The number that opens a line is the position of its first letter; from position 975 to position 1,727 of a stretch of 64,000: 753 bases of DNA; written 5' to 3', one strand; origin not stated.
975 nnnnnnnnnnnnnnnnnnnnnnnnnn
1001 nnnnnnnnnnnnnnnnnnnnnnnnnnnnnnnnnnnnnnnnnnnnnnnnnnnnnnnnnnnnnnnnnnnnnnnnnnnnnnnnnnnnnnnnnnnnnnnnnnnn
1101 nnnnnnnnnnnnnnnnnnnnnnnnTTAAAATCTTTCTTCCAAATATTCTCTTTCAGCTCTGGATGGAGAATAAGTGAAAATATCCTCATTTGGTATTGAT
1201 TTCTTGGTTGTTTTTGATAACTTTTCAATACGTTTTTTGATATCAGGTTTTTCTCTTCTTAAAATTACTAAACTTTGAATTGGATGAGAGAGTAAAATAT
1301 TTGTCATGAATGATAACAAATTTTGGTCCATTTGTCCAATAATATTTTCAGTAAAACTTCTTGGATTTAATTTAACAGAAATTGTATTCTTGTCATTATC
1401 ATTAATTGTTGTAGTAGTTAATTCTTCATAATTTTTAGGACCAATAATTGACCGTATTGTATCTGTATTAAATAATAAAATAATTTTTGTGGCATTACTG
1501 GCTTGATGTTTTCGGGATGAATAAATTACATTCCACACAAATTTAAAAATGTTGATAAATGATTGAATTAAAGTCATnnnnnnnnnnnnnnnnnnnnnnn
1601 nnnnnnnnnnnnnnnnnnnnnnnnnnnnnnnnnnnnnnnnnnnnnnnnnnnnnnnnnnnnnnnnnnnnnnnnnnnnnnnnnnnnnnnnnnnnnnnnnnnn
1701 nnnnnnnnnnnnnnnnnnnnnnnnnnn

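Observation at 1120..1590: A 150-codon gene starts 5 nt after the formin stop on the same strand and ends 5 nt from the convergent MnmA stop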

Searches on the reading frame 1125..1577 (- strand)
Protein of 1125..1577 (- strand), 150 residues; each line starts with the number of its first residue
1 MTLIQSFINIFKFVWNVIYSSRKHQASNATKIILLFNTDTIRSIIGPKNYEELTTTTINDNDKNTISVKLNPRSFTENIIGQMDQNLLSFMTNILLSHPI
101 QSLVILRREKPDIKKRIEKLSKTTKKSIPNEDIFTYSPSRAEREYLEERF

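Call 4: search_protein_families(library=pfam, proteins=[window:1125-1577:-], max_evalue=1)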
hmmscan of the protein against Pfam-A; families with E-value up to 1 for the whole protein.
window:1125-1577:- (150 aa): 0 families

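Call 6: find_homologous_proteins(query=window:1125-1577:-, max_evalue=0.01)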
Query window:1125-1577:- (150 aa): 4 proteins with E <= 0.01 among 30 candidates.
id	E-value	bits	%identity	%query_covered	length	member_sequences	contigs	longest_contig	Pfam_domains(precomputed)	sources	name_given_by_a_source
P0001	4.3e-89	313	99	100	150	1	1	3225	-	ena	-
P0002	6.4e-45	170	61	97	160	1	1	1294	-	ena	-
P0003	1.8e-41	159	55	98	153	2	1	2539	-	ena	-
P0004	3.4e-39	152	56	100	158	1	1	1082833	-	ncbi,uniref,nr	ncbi:hypothetical protein C9374_006951 [Naegleria lovaniensis]|uniref:Uncharacterized protein n=1 Ta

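Call 7: find_encoding_contigs(protein=window:1128-1577:-, flank=8000, max_places=6)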
Protein seq(150 aa) (150 aa): no gene with exactly this product is on record in the collection.

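Call 8: find_encoding_contigs(protein=P0004, flank=8000, max_places=4)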
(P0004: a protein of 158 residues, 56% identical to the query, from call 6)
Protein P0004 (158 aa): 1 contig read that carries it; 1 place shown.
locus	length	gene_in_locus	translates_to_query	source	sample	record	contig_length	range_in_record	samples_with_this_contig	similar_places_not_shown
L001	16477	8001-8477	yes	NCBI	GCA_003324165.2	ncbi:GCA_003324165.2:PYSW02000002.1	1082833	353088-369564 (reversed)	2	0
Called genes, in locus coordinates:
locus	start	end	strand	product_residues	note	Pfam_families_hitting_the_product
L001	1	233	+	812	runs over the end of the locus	-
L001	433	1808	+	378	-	PF01398:JAB, PF14464:Prok-JAB, PF18110:BRCC36_C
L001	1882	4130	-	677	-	PF25173:Beta-prop_WDR3_1st, PF25168:Beta-prop_WDR36-Utp21_2nd, PF25175:Beta-prop_WDR5, PF24814:WD40_Prp19, PF25174:Beta-prop_THOC3, PF23381:Beta-prop_IFT122_1st, PF23414:Beta-prop_EML_2, PF24817:WD40_WDHD1_1st, +20 more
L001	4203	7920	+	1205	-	PF11841:ELMO_ARM, PF24959:FH3_FHOD1-3, PF02181:FH2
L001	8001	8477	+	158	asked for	-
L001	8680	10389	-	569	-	PF02540:NAD_synthase (faint), PF03054:tRNA_Me_trans, PF20259:tRNA_Me_trans_M, PF20258:tRNA_Me_trans_C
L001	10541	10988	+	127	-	-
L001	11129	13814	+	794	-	PF20811:PARG_cat_N, PF05028:PARG_cat_C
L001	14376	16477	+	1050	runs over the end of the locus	-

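Call 9: find_encoding_contigs(protein=P0001, flank=8000, max_places=4)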
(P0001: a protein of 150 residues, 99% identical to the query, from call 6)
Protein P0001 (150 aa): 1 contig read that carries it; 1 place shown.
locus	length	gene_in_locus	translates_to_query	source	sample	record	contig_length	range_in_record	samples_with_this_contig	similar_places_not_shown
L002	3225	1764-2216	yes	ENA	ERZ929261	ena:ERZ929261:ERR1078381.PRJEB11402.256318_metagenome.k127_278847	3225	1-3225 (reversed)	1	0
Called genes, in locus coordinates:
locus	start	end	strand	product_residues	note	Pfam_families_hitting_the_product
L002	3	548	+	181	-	?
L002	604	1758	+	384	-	PF02181:FH2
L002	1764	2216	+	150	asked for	-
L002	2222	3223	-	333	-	?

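Call 10: find_encoding_contigs(protein=P0002, flank=8000, max_places=4)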
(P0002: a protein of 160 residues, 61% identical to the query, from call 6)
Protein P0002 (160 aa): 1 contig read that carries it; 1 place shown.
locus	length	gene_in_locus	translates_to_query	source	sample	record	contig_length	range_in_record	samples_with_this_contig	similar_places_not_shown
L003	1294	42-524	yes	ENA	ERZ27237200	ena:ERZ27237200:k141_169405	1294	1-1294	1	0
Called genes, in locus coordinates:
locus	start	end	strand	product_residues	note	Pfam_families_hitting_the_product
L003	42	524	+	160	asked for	-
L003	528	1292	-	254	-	?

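Call 11: find_encoding_contigs(protein=P0003, flank=8000, max_places=4)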
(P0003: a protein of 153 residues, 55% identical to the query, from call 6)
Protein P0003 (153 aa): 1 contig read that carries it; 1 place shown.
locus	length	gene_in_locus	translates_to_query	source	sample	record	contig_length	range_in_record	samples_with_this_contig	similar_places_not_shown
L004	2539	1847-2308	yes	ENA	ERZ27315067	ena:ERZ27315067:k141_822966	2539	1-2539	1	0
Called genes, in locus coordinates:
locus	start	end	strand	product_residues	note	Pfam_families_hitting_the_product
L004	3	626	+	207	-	?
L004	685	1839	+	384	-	PF02181:FH2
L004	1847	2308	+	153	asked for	-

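Call 27: predict_structure(alignment_id=A1)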
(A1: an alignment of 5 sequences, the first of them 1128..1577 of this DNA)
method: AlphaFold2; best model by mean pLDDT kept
length: 150 residues; sequences in the alignment: 5
mean_pLDDT: 47.9   pTM: 0.18
mean pLDDT of the five models: 47.9, 47.5, 47.5, 46.2, 44.3
residues with pLDDT >= 90: 0; 70-90: 11; 50-70: 39; < 50: 100
segments of 3 or more residues with pLDDT < 50: 22-86, 93-113, 123-128, 130-134
pLDDT, mean of each block of 10 residues (from residue 1): 70 64 39 36 37 41 42 36 47 47 39 51 48 56 66
secondary structure, 60 per line:
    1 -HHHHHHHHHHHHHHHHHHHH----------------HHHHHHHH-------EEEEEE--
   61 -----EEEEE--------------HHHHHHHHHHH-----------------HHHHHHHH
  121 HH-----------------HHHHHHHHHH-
elements in order: H2-21 H38-45 E53-58 E66-70 H85-95 H113-122 H140-149

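Call 28: search_protein_representatives(alignment_id=A1)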
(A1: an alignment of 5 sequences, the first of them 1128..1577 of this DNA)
Query: 5 sequences, 151 profile positions. Proteins with E-value up to 0.001 (for the whole library): 14; up to 1e-10: 12; up to 1e-30: 2. The best 14 are listed.
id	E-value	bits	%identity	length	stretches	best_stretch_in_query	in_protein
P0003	2.8e-70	251.0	-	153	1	5-151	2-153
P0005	1.7e-33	131.6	-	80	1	76-151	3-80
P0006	5.4e-24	100.8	-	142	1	20-151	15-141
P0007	9.1e-24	100.0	-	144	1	10-151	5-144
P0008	2.7e-21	92.0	-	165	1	18-151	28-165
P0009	5.4e-20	87.8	-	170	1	23-151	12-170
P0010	3.0e-17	78.9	-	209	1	21-151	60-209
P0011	1.0e-16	77.2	-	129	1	13-149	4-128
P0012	1.0e-15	73.9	-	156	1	7-151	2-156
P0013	9.8e-15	70.7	-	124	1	30-150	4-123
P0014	9.1e-13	64.3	-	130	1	13-150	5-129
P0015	5.1e-12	61.9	-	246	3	126-151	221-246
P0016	8.5e-09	51.4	-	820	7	91-141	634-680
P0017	1.8e-08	50.4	-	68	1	77-148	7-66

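Call 31: find_homologous_proteins(query=A2, max_evalue=0.001)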
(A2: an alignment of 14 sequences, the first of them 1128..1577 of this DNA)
Query A2 (14 sequences) (150 aa, profile of the alignment): 15 proteins with E <= 0.001 among 8000 candidates.
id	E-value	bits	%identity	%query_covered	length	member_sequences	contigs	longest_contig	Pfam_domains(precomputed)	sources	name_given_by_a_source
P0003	4.6e-49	184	55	98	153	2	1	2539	-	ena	-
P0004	2.9e-48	181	56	100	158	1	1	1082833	-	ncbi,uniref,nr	ncbi:hypothetical protein C9374_006951 [Naegleria lovaniensis]|uniref:Uncharacterized protein n=1 Ta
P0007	3.0e-48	181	33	99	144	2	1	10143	-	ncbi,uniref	ncbi:hypothetical protein AKO1_000476 [Acrasis kona]|uniref:Uncharacterized protein n=1 Tax=Acrasis 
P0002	6.8e-48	180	61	97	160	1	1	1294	-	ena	-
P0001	6.3e-47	177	99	100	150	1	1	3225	-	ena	-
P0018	2.2e-46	175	42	82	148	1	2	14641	-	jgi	jgi:hypothetical protein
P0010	5.2e-46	174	32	81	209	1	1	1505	-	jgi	-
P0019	1.9e-45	172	41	88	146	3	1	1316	-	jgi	jgi:hypothetical protein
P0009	9.8e-45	170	30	81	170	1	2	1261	-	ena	-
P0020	1.6e-44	169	31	91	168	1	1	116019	-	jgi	jgi:cytoplasmic iron level regulating protein YaaA (DUF328/UPF0246 family)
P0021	1.9e-43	166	36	94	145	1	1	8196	-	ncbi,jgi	jgi:hypothetical protein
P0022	2.5e-40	156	30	82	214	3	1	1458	-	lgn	-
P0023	3.4e-40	155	28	82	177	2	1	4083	-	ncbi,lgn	-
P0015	4.5e-38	148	22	81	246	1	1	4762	-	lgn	-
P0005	4.8e-23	99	70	49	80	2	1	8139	-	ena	-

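Call 32: search_solved_structures(query=A2, max_evalue=10)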
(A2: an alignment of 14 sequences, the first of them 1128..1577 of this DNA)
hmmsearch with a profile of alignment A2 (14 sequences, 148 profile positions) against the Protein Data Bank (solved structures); distinct sequences matched with E-value up to 10: 14.
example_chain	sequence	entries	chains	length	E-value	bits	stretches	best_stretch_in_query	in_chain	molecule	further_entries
6fvu_I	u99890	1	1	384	0.15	15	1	58-112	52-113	26S proteasome regulatory subunit 4 homolog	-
6fvt_I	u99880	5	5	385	0.15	15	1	58-112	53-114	26S proteasome regulatory subunit 4 homolog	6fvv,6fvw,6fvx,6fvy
35zr_B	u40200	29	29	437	0.19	14.7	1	58-112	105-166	26S proteasome regulatory subunit 4 homolog | 26S protease regulatory subunit 4 homolog | RPT2 isoform 1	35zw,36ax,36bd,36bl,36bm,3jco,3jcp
5vgz_B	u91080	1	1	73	0.33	13.9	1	59-103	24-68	26S proteasome regulatory subunit 4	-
2hjv_A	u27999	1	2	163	0.52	13.3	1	73-118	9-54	ATP-dependent RNA helicase dbpA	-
5vfs_B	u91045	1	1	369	0.59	13.1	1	58-110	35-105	26S proteasome regulatory subunit 4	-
5vfp_B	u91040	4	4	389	0.63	13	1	58-110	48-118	26S proteasome regulatory subunit 4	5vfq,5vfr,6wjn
7qxw_B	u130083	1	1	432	0.75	12.8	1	58-110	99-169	26S proteasome regulatory subunit 4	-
7qxu_B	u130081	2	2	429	0.76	12.7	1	58-110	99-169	26S proteasome regulatory subunit 4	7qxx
12bm_B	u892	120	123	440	0.76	12.7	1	58-110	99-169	26S proteasome regulatory subunit 4 | 26S protease regulatory subunit 4 | Rpt2, NP_002793.2 (26SHA chain B)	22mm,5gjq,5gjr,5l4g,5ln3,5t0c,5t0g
5m32_d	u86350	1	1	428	0.76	12.7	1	58-110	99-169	26S protease regulatory subunit 4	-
5vft_B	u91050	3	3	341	1.1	12.2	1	62-110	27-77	26S proteasome regulatory subunit 4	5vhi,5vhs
5vhf_B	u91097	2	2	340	1.1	12.2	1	62-110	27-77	26S proteasome regulatory subunit 4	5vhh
5vfu_B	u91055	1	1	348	1.1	12.2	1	62-110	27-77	26S protease regulatory subunit 4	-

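Call 33: search_protein_families(library=pfam, alignment_id=A2, max_evalue=1)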
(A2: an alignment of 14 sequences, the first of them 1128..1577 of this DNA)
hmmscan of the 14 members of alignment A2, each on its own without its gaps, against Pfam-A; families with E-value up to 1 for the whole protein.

A. member 1, window:1128-1577:- (150 aa): 0 families

B. families by the number of members that match (of 14 scanned): 7 families
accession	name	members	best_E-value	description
PF06790.16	UPF0259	1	0.045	Uncharacterised protein family (UPF0259)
PF18140.6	PCC_BT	1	0.056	Propionyl-coenzyme A carboxylase BT domain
PF22614.2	Slo-like_RCK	1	0.078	Calcium-activated potassium channel slowpoke-like RCK domain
PF13362.12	Toprim_3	1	0.09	Toprim domain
PF18640.6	LepB_N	1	0.094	LepB N-terminal domain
PF14721.12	AIF_C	1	0.11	Apoptosis-inducing factor, mitochondrion-associated, C-term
PF11160.13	Hva1_TUDOR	1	0.14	Hypervirulence associated proteins TUDOR domain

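Call 34: find_encoding_contigs(protein=P0007, flank=6000, max_places=3)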
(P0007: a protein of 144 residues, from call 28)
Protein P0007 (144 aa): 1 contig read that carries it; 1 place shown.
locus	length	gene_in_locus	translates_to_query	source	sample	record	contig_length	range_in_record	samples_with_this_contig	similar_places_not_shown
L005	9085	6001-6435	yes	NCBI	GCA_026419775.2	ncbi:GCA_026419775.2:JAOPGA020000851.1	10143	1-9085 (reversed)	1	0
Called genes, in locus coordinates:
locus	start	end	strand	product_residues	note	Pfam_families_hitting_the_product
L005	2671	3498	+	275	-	-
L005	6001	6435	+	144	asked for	-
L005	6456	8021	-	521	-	PF03029:ATP_bind_1 (faint), PF00009:GTP_EFTU (faint), PF03193:RsgA_GTPase (faint), PF01926:MMR_HSR1 (weak), PF21516:YqeH-like_C (faint)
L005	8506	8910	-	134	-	-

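Call 35: find_encoding_contigs(protein=P0020, flank=6000, max_places=3)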
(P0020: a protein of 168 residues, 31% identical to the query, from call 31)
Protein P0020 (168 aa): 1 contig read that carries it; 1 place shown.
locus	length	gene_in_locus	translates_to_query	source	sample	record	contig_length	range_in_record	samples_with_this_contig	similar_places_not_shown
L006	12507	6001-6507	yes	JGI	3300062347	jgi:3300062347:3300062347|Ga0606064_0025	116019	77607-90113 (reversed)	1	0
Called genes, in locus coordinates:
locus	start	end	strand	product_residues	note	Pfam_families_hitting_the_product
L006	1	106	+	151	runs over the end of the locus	-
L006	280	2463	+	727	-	-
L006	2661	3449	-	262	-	-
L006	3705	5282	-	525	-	-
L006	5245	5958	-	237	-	-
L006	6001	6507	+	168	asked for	-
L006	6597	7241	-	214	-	PF03357:Snf7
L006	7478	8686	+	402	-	PF20511:PMI_typeI_cat, PF20512:PMI_typeI_hel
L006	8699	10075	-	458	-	-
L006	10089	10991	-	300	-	PF19031:Intu_longin_1 (weak)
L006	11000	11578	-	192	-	-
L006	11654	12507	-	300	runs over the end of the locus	PF04493:Endonuclease_5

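Call 36: find_encoding_contigs(protein=P0018, flank=6000, max_places=3)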
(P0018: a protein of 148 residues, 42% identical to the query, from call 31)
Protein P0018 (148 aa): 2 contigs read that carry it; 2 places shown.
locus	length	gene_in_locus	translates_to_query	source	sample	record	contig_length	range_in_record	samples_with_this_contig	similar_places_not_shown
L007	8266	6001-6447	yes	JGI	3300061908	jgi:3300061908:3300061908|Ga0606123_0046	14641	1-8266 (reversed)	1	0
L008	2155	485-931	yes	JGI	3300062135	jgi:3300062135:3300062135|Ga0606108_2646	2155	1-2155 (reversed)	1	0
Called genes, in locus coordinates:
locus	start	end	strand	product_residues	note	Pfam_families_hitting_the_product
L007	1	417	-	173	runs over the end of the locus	-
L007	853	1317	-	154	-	-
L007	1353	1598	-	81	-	-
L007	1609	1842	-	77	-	-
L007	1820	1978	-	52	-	-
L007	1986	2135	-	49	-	-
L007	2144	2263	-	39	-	-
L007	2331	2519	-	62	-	-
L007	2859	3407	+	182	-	-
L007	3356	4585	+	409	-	-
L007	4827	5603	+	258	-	PF12796:Ank_2, PF13637:Ank_4 (weak), PF13639:zf-RING_2 (weak), PF13920:zf-C3HC4_3, PF14447:Prok-RING_4 (weak)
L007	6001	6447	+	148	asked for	-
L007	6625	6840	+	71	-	-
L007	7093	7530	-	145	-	-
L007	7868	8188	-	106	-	PF01408:GFO_IDH_MocA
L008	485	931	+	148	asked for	-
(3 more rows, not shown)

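Call 37: find_encoding_contigs(protein=P0005, flank=6000, max_places=3)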
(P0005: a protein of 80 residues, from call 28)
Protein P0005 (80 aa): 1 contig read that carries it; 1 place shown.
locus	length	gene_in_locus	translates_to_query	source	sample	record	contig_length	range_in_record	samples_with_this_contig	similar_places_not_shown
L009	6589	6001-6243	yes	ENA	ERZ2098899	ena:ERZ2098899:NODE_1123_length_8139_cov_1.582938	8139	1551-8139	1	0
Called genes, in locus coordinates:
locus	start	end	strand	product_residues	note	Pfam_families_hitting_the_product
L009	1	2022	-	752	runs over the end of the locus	PF24817:WD40_WDHD1_1st (weak), PF25174:Beta-prop_THOC3 (weak), PF25173:Beta-prop_WDR3_1st, PF00400:WD40 (weak), PF23381:Beta-prop_IFT122_1st (weak), PF25168:Beta-prop_WDR36-Utp21_2nd (weak), PF25175:Beta-prop_WDR5, PF24817:WD40_WDHD1_1st, +9 more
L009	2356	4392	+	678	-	PF11841:ELMO_ARM, PF24959:FH3_FHOD1-3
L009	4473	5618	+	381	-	PF02181:FH2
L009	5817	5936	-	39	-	-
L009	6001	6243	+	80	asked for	-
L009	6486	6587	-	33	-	?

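Call 44: find_related_loci(query=A3, collection=metagenome_contigs, flank=5000)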
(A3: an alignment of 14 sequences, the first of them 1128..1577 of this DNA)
Query A3 (150 aa) in metagenome_contigs; peptide patterns used: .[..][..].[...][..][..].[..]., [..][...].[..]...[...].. (x = any residue, [..] = any of these).
350 stretches matched a pattern; 4 encode a relative of the query (tblastn E <= 1e-3); 4 distinct loci.
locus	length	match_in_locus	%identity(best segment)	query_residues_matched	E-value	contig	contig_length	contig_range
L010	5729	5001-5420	36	10-150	3e-24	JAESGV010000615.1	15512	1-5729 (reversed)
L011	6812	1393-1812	36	10-150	3e-24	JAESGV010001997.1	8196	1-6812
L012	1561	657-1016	39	31-150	1e-23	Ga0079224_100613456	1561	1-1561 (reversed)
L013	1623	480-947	30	28-150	2e-18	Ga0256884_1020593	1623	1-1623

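Call 45: predict_structure(alignment_id=A3)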
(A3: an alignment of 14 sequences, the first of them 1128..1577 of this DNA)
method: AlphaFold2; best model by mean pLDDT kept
length: 150 residues; sequences in the alignment: 14
mean_pLDDT: 57.0   pTM: 0.29
mean pLDDT of the five models: 57.0, 54.6, 53.4, 53.4, 53.2
residues with pLDDT >= 90: 0; 70-90: 34; 50-70: 59; < 50: 57
segments of 3 or more residues with pLDDT < 50: 25-32, 36-59, 65-68, 72-80, 129-133
pLDDT, mean of each block of 10 residues (from residue 1): 81 76 49 46 37 44 51 44 65 64 49 64 55 60 70
secondary structure, 60 per line:
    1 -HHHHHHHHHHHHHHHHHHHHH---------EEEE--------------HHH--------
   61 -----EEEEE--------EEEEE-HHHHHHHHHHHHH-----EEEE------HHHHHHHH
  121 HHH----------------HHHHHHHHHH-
elements in order: H2-22 E32-35 E66-70 E79-83 H85-97 E103-106 H113-123 H140-149
